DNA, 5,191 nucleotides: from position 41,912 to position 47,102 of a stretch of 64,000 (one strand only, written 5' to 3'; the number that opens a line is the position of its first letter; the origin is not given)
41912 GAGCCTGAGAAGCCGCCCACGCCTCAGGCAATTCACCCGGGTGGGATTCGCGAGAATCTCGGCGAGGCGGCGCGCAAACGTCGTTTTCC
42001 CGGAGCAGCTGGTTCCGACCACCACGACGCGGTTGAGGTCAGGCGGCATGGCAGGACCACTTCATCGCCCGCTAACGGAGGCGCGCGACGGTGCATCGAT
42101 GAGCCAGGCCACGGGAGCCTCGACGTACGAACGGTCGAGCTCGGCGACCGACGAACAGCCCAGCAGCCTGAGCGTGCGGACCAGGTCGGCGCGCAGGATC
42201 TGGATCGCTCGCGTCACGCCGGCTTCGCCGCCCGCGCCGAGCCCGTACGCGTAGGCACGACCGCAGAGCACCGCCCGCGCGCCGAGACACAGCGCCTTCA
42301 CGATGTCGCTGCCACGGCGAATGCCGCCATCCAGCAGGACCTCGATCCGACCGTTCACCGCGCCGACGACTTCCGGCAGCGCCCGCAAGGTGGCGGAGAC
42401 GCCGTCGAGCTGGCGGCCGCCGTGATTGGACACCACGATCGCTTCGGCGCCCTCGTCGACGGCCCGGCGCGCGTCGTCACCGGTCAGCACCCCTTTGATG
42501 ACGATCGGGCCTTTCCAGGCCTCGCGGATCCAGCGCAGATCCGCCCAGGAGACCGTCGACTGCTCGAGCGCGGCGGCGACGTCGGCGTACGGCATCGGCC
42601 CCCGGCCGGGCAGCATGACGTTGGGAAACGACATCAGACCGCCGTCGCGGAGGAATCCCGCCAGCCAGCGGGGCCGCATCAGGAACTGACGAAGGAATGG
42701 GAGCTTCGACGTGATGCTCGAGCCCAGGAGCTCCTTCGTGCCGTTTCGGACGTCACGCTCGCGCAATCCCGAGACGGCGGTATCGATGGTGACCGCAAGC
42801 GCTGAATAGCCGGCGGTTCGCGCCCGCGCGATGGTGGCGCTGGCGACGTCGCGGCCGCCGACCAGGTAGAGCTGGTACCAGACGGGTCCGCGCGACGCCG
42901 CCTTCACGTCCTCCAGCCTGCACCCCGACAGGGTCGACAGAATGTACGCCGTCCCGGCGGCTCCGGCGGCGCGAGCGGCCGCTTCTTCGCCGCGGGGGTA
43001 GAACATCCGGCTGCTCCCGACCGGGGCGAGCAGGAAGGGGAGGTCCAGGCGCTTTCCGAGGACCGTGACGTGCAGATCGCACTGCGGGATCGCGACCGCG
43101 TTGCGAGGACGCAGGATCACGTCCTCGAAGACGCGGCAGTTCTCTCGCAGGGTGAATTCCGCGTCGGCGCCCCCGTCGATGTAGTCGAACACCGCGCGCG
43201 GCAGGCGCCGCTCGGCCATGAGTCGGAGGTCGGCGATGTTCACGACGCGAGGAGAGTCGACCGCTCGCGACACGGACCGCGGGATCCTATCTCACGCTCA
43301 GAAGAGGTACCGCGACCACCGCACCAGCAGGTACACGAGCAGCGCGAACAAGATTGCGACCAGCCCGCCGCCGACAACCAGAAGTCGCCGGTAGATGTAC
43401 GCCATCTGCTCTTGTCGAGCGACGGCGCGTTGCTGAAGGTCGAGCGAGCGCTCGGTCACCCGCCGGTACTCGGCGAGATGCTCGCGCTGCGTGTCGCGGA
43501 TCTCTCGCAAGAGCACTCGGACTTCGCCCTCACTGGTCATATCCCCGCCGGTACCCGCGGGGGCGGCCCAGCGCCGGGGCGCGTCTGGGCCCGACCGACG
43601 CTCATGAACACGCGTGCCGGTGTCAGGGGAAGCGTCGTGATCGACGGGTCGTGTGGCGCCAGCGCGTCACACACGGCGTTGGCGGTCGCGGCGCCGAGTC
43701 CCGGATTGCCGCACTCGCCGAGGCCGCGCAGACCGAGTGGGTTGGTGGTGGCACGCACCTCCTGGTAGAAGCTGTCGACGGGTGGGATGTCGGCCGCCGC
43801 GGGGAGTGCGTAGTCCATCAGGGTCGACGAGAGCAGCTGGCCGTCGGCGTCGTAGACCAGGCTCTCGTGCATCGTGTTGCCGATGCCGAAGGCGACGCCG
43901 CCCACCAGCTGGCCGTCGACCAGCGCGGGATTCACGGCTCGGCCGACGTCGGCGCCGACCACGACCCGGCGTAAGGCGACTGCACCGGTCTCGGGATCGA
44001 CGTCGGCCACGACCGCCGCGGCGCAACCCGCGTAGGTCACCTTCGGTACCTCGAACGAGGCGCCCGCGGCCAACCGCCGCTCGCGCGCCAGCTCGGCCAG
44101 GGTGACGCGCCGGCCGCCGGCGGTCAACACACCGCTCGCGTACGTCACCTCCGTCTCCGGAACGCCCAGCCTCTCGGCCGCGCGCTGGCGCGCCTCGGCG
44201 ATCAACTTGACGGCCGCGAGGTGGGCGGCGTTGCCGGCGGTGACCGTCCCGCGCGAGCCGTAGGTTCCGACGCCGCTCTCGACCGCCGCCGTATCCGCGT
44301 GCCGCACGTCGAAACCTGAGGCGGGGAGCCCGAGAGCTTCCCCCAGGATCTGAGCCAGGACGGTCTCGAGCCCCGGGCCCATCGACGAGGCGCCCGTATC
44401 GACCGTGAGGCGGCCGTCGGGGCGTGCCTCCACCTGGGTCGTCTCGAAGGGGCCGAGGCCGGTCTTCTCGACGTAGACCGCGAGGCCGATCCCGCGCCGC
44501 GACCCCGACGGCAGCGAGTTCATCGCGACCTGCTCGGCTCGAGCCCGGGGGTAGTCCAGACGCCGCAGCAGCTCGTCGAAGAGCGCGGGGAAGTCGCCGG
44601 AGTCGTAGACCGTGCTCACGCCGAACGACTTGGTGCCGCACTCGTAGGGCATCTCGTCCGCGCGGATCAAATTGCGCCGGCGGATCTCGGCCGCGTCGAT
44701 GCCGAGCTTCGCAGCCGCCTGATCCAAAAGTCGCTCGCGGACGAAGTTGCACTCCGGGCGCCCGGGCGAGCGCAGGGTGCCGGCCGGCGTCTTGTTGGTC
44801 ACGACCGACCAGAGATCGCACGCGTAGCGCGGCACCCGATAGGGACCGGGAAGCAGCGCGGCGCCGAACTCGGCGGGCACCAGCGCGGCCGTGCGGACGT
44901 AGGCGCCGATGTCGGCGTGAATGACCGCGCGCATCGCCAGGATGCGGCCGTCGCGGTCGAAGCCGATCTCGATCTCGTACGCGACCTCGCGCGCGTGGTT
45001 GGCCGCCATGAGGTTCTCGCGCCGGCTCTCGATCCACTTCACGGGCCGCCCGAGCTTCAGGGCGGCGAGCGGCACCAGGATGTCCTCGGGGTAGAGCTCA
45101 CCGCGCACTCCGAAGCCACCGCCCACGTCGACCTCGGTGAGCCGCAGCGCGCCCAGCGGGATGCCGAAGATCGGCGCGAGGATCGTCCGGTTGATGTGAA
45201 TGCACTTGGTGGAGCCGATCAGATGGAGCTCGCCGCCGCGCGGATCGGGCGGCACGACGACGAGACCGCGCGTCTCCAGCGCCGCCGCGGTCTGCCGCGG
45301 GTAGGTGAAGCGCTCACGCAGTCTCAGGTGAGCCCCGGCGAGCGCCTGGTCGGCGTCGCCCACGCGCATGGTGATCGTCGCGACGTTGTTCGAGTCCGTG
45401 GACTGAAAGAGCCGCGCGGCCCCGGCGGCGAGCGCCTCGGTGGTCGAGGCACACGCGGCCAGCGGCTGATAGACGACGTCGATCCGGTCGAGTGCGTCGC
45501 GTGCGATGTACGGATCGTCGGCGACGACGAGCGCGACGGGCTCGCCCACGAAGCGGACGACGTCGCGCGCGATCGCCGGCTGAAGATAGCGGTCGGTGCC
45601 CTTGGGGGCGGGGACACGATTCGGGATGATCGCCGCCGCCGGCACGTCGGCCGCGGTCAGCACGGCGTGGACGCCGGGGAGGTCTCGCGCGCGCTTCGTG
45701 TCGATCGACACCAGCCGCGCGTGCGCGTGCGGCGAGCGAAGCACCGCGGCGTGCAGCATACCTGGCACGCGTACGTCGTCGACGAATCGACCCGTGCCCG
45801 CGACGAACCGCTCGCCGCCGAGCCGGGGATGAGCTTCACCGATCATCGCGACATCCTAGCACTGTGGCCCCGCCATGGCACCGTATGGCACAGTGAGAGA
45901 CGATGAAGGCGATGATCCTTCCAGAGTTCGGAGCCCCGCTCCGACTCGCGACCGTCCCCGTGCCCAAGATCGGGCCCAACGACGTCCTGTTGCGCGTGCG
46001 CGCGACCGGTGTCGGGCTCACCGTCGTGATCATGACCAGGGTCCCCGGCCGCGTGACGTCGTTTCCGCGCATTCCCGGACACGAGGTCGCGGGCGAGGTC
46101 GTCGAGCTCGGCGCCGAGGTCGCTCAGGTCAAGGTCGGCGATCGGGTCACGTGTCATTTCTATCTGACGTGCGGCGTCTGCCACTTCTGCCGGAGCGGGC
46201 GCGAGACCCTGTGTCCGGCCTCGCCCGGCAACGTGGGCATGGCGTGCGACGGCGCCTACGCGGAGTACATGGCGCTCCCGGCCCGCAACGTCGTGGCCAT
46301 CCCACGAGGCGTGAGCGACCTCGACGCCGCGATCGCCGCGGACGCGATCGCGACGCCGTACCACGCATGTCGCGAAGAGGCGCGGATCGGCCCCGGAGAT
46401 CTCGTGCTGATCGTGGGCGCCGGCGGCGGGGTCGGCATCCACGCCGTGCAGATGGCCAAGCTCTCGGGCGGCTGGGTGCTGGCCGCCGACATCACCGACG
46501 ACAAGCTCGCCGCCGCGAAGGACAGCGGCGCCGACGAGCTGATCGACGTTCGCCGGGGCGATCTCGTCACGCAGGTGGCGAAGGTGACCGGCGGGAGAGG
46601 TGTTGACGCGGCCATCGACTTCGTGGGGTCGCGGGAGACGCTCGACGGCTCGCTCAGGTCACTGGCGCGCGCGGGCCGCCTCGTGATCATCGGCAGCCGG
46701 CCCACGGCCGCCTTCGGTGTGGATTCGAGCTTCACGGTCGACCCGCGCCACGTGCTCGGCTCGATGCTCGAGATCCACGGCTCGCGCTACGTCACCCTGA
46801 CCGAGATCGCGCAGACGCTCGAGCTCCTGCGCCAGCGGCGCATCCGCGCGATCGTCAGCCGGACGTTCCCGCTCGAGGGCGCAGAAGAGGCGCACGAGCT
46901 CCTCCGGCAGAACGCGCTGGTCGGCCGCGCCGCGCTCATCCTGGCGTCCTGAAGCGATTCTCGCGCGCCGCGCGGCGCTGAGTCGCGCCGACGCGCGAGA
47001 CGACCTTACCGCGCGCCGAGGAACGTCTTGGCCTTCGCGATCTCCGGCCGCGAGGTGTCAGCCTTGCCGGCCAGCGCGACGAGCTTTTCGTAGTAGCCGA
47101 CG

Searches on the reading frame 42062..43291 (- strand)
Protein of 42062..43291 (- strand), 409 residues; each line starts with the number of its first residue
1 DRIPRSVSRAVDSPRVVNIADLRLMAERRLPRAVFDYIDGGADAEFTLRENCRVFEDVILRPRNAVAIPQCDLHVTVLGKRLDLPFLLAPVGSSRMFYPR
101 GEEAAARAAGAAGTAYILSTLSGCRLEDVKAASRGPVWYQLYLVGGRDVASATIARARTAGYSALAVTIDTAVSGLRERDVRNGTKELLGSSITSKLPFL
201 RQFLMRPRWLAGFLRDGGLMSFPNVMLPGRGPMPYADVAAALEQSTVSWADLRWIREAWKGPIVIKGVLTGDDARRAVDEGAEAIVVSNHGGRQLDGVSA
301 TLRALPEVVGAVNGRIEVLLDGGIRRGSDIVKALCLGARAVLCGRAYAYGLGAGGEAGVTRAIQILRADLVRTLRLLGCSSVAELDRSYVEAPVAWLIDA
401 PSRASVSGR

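Call 11: search_protein_families(library=pfam, proteins=[window:42062-43291:-])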
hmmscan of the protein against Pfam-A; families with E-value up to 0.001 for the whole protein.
window:42062-43291:- (409 aa): 4 families
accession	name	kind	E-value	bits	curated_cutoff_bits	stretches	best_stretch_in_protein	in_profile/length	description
PF01070.24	FMN_dh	-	1.3e-128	429.3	24.9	1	26-391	1-349/350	FMN-dependent dehydrogenase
PF00478.31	IMPDH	-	1.7e-08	34.3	25.6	1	244-356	128-248/345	IMP dehydrogenase / GMP reductase domain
PF03060.21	NMO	-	3.3e-05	23.9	28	1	260-347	135-225/331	Nitronate monooxygenase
PF05690.20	ThiG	-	0.00082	19.2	23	0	315-348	175-208/247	Thiazole biosynthesis protein ThiG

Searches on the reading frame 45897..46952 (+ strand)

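Call 11: search_protein_families(library=pfam, proteins=[window:45897-46952:+])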
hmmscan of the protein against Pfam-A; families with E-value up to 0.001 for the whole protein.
window:45897-46952:+ (351 aa): 3 families
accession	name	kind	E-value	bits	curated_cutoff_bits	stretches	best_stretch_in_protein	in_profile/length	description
PF08240.17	ADH_N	-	1.2e-26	93.4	23.5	1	26-136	1-103/104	Alcohol dehydrogenase GroES-like domain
PF00107.32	ADH_zinc_N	-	1.2e-25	90.4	31.8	1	178-311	1-127/129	Zinc-binding dehydrogenase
PF13602.12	ADH_zinc_N_2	-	3.3e-19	70.6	27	1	211-344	2-131/134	Zinc-binding dehydrogenase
